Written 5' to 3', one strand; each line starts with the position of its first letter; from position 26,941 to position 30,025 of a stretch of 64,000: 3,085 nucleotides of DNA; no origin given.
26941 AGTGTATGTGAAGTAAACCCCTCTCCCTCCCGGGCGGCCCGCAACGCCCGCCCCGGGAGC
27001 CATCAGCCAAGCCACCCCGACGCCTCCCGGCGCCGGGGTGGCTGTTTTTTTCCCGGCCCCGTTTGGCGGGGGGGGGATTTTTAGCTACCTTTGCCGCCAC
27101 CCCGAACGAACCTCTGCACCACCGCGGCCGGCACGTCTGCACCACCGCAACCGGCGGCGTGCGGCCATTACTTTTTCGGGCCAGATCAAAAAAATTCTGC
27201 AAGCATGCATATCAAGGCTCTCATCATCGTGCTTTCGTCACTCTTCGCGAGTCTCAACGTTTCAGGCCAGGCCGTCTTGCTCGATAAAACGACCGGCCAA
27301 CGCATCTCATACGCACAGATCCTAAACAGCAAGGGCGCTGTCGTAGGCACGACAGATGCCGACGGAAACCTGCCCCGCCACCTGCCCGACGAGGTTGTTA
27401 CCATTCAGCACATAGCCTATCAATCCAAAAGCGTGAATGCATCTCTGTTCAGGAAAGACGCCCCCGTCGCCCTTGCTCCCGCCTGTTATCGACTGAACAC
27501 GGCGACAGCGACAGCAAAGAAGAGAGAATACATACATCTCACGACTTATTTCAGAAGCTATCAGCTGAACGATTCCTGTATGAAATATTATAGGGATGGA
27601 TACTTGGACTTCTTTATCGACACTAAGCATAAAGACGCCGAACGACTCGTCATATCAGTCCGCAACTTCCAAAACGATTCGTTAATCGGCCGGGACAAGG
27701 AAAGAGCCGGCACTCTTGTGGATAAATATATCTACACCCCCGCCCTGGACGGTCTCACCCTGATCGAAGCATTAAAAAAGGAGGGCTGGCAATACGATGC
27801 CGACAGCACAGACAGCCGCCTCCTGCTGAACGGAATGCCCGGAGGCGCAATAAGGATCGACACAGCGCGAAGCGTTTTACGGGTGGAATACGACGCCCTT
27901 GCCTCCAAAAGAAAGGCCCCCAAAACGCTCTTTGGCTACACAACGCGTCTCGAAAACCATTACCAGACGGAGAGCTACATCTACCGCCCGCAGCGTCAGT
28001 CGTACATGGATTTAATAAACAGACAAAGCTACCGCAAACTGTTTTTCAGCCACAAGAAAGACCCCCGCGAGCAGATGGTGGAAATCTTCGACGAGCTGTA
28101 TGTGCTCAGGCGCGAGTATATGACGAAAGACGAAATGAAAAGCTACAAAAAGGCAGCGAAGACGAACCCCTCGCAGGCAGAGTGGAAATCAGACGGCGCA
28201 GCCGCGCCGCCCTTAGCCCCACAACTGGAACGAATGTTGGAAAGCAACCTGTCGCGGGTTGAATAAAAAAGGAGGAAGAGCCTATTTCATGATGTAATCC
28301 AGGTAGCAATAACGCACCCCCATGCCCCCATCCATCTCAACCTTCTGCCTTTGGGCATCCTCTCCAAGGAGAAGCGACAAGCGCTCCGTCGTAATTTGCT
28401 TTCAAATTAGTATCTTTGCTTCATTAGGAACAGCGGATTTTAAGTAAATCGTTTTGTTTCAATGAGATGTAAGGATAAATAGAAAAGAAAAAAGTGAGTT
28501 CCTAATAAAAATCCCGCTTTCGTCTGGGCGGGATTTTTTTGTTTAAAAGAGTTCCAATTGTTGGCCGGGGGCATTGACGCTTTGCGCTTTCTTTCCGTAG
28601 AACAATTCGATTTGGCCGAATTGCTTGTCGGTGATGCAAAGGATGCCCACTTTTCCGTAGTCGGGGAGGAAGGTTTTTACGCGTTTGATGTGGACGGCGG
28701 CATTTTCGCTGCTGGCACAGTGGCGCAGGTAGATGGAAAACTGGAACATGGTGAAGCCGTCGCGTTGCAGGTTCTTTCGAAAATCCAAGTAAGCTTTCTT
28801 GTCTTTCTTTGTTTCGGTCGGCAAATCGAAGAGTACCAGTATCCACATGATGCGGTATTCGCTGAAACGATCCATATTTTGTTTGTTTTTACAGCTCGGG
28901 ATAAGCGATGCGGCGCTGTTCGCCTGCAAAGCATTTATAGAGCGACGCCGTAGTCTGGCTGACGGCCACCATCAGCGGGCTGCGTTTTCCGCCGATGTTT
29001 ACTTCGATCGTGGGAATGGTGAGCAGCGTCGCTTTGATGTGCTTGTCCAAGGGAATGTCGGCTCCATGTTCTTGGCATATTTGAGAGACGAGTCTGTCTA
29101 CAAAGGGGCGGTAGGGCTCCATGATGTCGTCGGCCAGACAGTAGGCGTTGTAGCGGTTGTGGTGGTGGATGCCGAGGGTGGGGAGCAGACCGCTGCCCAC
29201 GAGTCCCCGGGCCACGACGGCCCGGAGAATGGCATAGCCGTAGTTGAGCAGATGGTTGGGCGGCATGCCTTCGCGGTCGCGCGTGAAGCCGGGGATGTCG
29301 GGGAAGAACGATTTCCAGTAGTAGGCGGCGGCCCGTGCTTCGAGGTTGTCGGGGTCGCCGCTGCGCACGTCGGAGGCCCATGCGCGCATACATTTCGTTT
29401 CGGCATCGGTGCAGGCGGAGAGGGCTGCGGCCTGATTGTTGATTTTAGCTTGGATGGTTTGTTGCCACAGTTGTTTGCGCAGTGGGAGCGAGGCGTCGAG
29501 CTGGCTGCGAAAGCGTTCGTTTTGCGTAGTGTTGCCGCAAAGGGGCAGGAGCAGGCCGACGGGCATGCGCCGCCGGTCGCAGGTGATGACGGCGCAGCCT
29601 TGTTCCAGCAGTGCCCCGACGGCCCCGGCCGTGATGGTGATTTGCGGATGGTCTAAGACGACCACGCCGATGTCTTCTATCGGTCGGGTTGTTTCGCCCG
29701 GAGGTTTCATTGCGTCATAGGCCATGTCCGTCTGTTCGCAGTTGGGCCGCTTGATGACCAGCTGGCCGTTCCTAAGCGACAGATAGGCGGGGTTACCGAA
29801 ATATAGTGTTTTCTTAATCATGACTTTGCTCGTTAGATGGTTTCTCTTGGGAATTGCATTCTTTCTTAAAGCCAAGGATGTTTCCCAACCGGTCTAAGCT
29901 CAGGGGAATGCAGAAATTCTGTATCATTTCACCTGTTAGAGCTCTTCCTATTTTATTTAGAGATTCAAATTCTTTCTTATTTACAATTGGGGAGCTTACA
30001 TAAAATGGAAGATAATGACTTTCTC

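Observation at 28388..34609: Intact type II-C cas9-cas1-cas2 plus tracrRNA, but the CRISPR array is a single degenerate repeat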

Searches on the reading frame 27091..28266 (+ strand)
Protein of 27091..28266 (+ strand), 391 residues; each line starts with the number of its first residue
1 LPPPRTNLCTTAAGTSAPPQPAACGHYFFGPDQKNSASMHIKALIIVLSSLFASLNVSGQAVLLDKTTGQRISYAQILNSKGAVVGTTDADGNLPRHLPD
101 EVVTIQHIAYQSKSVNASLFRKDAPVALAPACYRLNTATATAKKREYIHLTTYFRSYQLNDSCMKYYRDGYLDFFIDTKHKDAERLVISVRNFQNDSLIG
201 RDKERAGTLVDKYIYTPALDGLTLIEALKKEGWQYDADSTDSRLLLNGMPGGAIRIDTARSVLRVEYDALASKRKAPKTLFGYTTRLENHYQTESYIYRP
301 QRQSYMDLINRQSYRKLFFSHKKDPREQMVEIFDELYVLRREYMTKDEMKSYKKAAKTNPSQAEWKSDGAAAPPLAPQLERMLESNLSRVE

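Call 6: search_protein_families(library=ncbifam, proteins=[window:27091-28266:+])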
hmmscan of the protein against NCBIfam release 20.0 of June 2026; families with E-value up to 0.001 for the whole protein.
window:27091-28266:+ (391 aa): 0 families

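Call 24: find_encoding_contigs(protein=window:27205-28266:+, flank=10000, max_places=10)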
Protein window:27205-28266:+ (353 aa): 2 contigs read that carry it; 2 places shown.
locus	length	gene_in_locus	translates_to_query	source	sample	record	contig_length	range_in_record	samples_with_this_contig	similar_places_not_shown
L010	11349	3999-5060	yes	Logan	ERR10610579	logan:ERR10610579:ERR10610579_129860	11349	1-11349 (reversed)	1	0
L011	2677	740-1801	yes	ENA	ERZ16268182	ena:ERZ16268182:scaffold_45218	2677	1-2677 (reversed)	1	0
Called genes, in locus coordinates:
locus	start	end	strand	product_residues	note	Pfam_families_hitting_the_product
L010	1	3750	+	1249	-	?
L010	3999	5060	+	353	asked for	-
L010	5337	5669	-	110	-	PF09827:CRISPR_Cas2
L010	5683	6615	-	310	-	PF01867:Cas_Cas1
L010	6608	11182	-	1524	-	PF16593:Cas9-BH (faint), PF13395:HNH_4, PF18541:RuvC_III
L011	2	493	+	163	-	?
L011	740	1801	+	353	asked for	-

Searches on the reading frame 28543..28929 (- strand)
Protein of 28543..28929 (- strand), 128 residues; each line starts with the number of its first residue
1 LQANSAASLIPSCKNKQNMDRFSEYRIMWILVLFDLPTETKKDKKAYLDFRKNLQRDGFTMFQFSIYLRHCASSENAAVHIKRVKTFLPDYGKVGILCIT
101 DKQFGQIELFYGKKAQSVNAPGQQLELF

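Call 6: search_protein_families(library=ncbifam, proteins=[window:28543-28929:-])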
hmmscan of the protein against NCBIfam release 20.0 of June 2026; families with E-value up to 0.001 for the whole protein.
window:28543-28929:- (128 aa): 1 family
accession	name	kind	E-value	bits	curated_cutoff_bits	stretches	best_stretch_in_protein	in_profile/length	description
TIGR01573.1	cas2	equivalog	1.3e-18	67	24.5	1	28-122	1-90/96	CRISPR-associated endonuclease Cas2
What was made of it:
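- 28543..28875 (-): cas2, 110 aa. TIGR01573 (call 6).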

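Call 25: find_encoding_contigs(protein=window:28543-28875:-, flank=10000, max_places=10)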
Protein window:28543-28875:- (110 aa): 20 contigs read that carry it; 10 places shown.
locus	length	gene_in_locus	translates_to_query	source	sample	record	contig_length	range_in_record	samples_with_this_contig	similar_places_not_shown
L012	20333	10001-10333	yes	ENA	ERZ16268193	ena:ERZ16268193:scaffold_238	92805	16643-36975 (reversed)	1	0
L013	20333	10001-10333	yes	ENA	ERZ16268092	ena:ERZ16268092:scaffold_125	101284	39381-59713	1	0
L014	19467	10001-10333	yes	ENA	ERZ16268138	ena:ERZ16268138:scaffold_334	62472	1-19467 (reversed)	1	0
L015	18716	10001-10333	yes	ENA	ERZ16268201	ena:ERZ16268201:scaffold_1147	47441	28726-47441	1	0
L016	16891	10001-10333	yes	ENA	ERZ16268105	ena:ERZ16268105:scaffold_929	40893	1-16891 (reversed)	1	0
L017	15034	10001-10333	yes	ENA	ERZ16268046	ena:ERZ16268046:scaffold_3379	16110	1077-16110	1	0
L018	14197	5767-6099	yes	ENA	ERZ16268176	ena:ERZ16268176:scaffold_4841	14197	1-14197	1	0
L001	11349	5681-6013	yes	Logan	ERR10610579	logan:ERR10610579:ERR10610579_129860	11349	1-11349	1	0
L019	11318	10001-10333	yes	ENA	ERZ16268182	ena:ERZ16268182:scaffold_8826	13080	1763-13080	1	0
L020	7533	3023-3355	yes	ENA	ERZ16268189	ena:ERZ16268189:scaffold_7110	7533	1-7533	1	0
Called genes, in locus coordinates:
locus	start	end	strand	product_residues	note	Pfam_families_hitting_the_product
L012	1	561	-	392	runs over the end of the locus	PF02518:HATPase_c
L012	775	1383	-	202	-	PF01926:MMR_HSR1, PF02421:FeoB_N (weak), PF03193:RsgA_GTPase (faint)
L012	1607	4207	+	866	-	PF13385:Laminin_G_3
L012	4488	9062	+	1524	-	PF16593:Cas9-BH (faint), PF13395:HNH_4, PF18541:RuvC_III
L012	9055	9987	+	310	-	PF01867:Cas_Cas1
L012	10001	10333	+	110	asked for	PF09827:CRISPR_Cas2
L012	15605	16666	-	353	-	-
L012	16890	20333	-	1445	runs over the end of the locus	PF02838:Glyco_hydro_20b, PF00728:Glyco_hydro_20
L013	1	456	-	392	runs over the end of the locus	PF02518:HATPase_c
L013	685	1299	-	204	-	PF01926:MMR_HSR1, PF02421:FeoB_N (weak), PF03193:RsgA_GTPase (faint)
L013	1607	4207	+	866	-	PF13385:Laminin_G_3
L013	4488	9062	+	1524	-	PF13395:HNH_4, PF18541:RuvC_III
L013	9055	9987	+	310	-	PF01867:Cas_Cas1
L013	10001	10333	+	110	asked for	PF09827:CRISPR_Cas2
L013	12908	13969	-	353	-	-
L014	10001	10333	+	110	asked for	PF09827:CRISPR_Cas2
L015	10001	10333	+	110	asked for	PF09827:CRISPR_Cas2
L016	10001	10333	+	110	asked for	PF09827:CRISPR_Cas2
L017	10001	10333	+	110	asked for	PF09827:CRISPR_Cas2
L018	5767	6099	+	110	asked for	PF09827:CRISPR_Cas2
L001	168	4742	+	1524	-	PF16593:Cas9-BH (faint), PF13395:HNH_4, PF18541:RuvC_III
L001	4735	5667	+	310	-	PF01867:Cas_Cas1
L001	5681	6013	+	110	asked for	PF09827:CRISPR_Cas2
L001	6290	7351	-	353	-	-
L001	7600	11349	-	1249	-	?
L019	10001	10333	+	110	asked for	PF09827:CRISPR_Cas2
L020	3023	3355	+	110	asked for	PF09827:CRISPR_Cas2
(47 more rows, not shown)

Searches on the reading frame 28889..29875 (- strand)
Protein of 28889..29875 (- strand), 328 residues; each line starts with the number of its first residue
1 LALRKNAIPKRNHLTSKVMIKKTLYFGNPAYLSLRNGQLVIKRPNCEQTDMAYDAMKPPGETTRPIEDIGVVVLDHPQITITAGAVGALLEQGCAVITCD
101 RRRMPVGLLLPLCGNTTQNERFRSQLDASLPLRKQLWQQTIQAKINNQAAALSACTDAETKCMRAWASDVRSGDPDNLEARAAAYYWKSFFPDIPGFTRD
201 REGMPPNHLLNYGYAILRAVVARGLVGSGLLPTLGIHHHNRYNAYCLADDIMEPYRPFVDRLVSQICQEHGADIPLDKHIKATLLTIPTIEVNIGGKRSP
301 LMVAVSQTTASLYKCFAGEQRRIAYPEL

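Call 6: search_protein_families(library=ncbifam, proteins=[window:28889-29875:-])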
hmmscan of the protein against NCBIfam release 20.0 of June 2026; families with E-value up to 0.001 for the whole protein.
window:28889-29875:- (328 aa): 9 families
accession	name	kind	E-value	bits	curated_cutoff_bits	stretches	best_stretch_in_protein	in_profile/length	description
TIGR03639.1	cas1_NMENI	exception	1e-91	307.2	120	1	21-312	1-277/278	type II CRISPR-associated endonuclease Cas1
TIGR00287.1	cas1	equivalog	1.3e-21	77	71.7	1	63-269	29-256/327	CRISPR-associated endonuclease Cas1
TIGR04093.1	cas1_CYANO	exception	4.9e-13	48.7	385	1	23-268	2-257/334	type I-D CRISPR-associated endonuclease Cas1d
NF049935.1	cas4g_cas1g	exception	2e-10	39.8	560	1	64-259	245-459/546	CRISPR-associated endonuclease Cas4g/Cas1g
TIGR03640.1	cas1_DVULG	exception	2.3e-08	33.6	385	1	149-264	134-259/340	type I-C CRISPR-associated endonuclease Cas1c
TIGR03638.1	cas1_ECOLI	exception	6.1e-06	25.7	215.6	0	203-247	169-213/269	type I-E CRISPR-associated endonuclease Cas1e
TIGR03983.1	cas1_MYXAN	equivalog_domain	6.9e-06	25.2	358.05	1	207-274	207-275/347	type I-MYXAN CRISPR-associated endonuclease Cas1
TIGR04329.1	cas1_PREFRAN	exception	0.00016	20.9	300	1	178-266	159-249/317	type V CRISPR-associated endonuclease Cas1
TIGR03641.1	cas1_HMARI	exception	0.00017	21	304.1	1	177-269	149-248/324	type I-B CRISPR-associated endonuclease Cas1b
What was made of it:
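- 28889..29821 (-): cas1, 310 aa. TIGR03639 at 1e-91 (call 6).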

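Call 68: find_encoding_contigs(protein=window:28889-29821:-, flank=10000, max_places=10)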
Protein window:28889-29821:- (310 aa): 6 contigs read that carry it; 6 places shown.
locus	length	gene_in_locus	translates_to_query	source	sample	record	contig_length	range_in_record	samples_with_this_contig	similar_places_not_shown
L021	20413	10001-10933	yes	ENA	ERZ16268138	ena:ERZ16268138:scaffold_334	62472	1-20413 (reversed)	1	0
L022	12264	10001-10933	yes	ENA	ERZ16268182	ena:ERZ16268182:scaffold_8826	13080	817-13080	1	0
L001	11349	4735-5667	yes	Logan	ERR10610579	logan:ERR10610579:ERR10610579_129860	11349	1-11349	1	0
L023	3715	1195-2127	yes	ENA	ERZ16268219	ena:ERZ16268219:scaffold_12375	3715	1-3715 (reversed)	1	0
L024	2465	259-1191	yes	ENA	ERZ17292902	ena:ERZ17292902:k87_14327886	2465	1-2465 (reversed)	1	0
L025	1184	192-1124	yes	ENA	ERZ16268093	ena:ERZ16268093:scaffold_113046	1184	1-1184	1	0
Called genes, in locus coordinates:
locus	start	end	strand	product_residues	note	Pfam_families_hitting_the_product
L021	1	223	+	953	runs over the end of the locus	PF13620:CarboxypepD_reg, PF13715:CarbopepD_reg_2 (weak), PF14905:OMP_b-brl_3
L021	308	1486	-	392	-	PF02518:HATPase_c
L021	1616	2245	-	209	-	PF01926:MMR_HSR1, PF02421:FeoB_N (weak), PF03193:RsgA_GTPase (faint)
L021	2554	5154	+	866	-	PF13385:Laminin_G_3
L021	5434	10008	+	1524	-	PF16593:Cas9-BH (faint), PF13395:HNH_4, PF18541:RuvC_III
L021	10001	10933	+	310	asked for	PF01867:Cas_Cas1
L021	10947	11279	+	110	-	PF09827:CRISPR_Cas2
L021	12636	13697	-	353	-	-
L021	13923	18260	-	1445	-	PF02838:Glyco_hydro_20b, PF00728:Glyco_hydro_20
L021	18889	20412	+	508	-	?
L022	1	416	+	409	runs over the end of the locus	?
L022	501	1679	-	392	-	PF02518:HATPase_c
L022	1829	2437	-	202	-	PF01926:MMR_HSR1, PF02421:FeoB_N (weak), PF03193:RsgA_GTPase (faint)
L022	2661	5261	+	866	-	PF13385:Laminin_G_3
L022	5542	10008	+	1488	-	PF16593:Cas9-BH (faint), PF13395:HNH_4, PF18541:RuvC_III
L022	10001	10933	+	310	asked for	PF01867:Cas_Cas1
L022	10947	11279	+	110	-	PF09827:CRISPR_Cas2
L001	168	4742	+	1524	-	PF16593:Cas9-BH (faint), PF13395:HNH_4, PF18541:RuvC_III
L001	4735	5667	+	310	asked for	PF01867:Cas_Cas1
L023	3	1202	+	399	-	?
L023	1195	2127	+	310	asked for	PF01867:Cas_Cas1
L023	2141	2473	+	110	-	PF09827:CRISPR_Cas2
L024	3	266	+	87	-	?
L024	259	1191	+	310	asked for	PF01867:Cas_Cas1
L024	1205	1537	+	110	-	PF09827:CRISPR_Cas2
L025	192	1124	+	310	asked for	PF01867:Cas_Cas1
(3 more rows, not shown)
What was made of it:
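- Cas1 and Cas2 are identical to those of array-bearing strains (call 68).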
